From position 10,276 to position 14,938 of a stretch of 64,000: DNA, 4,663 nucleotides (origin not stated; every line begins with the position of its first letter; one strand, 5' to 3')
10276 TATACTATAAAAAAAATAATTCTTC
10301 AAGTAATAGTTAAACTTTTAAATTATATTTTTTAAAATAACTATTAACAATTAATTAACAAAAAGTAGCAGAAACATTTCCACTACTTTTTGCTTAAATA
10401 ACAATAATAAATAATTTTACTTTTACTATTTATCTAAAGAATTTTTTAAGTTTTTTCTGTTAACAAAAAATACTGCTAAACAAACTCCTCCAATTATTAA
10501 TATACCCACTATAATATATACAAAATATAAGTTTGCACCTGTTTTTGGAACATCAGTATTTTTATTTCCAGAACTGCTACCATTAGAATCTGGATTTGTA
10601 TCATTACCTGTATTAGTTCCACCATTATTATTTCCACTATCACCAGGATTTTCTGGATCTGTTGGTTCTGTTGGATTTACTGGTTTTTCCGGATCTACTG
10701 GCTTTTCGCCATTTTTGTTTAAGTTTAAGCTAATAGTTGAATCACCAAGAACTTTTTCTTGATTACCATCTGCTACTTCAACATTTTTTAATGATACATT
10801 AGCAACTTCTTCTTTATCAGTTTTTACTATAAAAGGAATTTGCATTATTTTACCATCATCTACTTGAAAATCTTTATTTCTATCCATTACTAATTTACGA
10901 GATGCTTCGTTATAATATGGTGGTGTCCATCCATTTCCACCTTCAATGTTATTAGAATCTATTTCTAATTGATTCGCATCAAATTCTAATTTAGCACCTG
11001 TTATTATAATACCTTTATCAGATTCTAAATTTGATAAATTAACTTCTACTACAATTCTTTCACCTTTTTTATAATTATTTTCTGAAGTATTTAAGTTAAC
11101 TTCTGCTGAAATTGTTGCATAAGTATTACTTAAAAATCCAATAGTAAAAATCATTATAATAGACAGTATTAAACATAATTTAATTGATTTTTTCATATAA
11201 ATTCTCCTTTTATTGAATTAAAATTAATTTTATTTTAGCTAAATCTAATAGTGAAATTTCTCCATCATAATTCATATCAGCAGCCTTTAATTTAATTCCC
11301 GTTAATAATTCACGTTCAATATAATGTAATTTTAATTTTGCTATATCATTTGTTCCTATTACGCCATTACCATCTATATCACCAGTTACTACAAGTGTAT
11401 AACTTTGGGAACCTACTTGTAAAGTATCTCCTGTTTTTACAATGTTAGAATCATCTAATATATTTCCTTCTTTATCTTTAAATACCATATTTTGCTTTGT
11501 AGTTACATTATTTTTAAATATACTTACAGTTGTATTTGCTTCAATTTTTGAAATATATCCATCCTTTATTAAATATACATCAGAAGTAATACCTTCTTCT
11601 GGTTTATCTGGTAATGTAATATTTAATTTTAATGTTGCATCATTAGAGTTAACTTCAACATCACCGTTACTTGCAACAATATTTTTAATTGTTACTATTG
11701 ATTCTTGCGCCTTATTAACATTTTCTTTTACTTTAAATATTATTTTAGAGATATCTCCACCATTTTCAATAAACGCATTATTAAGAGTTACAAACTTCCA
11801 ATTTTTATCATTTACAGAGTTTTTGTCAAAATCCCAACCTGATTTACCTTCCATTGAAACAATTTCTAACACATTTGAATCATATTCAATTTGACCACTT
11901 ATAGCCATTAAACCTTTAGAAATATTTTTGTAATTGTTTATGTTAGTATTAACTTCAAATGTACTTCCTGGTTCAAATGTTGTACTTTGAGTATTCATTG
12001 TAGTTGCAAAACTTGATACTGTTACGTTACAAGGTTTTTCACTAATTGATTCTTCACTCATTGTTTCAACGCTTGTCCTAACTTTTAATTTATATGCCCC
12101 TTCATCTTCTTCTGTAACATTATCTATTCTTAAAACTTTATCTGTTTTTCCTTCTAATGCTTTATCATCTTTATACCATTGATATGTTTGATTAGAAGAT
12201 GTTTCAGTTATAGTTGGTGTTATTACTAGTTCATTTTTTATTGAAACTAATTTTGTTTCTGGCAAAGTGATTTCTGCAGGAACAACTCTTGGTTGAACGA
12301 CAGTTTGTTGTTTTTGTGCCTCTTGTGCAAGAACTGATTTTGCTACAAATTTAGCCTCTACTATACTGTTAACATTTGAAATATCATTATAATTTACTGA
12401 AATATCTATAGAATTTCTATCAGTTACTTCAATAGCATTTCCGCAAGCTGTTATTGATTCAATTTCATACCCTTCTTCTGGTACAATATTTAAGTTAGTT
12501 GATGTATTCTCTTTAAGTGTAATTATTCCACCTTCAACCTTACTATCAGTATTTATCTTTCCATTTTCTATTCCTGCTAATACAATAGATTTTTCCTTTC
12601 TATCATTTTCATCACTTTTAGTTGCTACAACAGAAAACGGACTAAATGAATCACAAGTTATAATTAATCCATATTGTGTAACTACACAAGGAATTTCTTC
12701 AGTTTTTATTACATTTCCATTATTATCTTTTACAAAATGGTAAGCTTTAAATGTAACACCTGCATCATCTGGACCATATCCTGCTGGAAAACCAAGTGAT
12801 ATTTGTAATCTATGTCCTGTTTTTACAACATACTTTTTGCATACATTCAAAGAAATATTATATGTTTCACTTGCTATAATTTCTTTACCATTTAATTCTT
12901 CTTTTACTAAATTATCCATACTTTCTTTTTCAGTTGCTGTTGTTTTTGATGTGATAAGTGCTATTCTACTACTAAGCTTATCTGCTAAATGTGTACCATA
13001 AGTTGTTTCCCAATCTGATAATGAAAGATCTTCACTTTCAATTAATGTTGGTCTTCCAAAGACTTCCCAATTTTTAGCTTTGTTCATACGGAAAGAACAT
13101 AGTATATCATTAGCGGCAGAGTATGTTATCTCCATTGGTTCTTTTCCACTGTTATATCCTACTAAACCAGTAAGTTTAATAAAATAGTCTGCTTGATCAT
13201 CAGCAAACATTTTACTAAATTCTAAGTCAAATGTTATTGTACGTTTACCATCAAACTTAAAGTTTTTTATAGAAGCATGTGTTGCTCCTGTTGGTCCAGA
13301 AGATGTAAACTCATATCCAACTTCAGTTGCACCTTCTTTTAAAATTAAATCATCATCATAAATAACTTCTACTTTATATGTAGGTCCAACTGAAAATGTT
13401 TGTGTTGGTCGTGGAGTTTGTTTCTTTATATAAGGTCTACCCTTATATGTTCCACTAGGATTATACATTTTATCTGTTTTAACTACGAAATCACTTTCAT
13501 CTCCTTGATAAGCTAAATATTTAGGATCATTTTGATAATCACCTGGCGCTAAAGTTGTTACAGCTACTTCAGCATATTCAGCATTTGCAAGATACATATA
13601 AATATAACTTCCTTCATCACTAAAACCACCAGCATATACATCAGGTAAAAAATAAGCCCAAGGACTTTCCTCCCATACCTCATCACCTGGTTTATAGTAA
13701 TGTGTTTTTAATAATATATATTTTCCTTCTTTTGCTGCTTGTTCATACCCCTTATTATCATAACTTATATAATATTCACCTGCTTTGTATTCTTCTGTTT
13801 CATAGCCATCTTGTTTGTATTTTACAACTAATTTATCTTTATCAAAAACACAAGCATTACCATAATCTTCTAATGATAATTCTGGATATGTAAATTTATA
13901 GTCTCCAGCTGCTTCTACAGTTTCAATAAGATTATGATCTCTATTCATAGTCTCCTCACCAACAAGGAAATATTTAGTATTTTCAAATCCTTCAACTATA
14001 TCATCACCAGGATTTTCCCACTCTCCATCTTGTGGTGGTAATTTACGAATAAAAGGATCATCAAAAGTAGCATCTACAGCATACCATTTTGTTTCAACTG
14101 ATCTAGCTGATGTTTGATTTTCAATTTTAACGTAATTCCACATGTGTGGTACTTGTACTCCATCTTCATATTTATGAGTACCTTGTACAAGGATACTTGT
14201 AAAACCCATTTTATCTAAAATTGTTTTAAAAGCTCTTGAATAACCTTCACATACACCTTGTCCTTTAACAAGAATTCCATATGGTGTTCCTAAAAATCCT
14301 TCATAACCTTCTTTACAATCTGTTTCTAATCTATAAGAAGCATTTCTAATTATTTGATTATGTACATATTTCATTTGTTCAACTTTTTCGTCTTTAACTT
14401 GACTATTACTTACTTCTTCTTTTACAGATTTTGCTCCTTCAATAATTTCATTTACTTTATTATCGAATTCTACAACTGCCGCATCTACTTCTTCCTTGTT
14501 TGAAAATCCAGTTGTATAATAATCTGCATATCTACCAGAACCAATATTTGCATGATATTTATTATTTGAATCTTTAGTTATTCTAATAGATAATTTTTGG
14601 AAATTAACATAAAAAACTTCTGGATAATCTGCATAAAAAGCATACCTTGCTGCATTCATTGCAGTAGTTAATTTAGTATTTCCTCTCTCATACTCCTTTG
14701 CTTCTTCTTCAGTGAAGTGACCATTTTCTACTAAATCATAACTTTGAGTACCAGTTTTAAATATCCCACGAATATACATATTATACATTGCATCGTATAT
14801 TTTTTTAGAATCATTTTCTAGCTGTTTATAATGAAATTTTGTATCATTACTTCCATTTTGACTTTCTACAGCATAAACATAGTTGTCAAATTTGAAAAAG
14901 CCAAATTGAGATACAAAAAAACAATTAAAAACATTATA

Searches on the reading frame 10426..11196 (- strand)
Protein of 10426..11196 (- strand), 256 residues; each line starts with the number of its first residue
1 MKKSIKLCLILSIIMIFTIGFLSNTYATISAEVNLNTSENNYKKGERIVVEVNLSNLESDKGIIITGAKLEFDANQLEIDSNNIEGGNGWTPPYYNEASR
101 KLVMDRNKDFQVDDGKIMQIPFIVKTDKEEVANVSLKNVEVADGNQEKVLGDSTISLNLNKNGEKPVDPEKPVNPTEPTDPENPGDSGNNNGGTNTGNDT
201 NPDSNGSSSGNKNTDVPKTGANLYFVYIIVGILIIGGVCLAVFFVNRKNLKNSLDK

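Call 78: search_protein_families(library=pfam, proteins=[window:10426-11196:-], max_evalue=0.0001)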
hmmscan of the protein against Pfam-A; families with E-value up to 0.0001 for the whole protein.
window:10426-11196:- (256 aa): 1 family
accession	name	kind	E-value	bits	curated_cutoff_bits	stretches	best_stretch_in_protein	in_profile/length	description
PF00963.24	Cohesin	-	5.6e-06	27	24.1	1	33-149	3-128/139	Cohesin domain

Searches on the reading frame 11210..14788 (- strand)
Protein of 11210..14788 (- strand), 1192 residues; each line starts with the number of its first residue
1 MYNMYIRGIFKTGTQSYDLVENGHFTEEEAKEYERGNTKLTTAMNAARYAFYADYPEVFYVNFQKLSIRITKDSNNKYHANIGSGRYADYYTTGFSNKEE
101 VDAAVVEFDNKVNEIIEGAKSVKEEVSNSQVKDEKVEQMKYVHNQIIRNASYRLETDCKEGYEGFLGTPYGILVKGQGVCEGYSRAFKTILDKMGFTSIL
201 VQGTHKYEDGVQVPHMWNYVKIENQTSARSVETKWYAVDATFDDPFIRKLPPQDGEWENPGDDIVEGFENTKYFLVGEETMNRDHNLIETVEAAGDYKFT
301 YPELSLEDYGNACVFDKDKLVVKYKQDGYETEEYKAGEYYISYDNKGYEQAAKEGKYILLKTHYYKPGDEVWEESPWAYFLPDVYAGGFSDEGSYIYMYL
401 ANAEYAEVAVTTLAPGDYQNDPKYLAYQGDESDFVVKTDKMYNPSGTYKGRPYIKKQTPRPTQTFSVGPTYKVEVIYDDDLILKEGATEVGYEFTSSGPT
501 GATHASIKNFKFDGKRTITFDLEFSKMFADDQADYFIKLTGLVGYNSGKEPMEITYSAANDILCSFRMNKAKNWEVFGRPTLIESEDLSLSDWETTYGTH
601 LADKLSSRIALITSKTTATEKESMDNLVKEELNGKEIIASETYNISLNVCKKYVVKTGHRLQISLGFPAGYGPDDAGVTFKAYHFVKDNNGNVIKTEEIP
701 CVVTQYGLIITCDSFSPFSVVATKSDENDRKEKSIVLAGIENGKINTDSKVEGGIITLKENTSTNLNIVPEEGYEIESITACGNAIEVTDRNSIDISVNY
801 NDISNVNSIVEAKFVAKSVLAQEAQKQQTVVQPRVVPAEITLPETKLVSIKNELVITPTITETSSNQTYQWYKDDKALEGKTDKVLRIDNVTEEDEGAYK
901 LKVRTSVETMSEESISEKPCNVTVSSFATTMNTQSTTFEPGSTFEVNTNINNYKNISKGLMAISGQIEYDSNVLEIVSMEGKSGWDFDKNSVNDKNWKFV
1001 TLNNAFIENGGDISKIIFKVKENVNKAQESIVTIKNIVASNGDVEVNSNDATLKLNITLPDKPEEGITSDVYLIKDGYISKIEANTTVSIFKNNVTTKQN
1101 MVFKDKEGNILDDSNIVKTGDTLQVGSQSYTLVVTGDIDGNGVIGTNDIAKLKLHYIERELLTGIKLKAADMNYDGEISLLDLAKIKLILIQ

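Call 30: search_protein_families(library=pfam, proteins=[window:11210-14788:-], max_evalue=0.001)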
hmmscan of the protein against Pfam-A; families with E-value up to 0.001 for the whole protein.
window:11210-14788:- (1192 aa): 5 families
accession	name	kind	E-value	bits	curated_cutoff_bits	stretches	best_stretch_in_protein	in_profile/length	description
PF00404.24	Dockerin_1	-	6.6e-08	33.1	22.9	1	1136-1187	2-53/57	Dockerin type I domain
PF01841.26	Transglut_core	-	4e-06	27.5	23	1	132-240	12-108/108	Transglutaminase-like superfamily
PF13927.12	Ig_3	-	4e-05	24.5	30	1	840-903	4-76/78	Immunoglobulin domain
PF13895.12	Ig_2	-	6.3e-05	23.6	27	1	866-924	28-79/79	Immunoglobulin domain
PF07679.22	I-set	-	0.00044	20.7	23.7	0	866-911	29-83/90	Immunoglobulin I-set domain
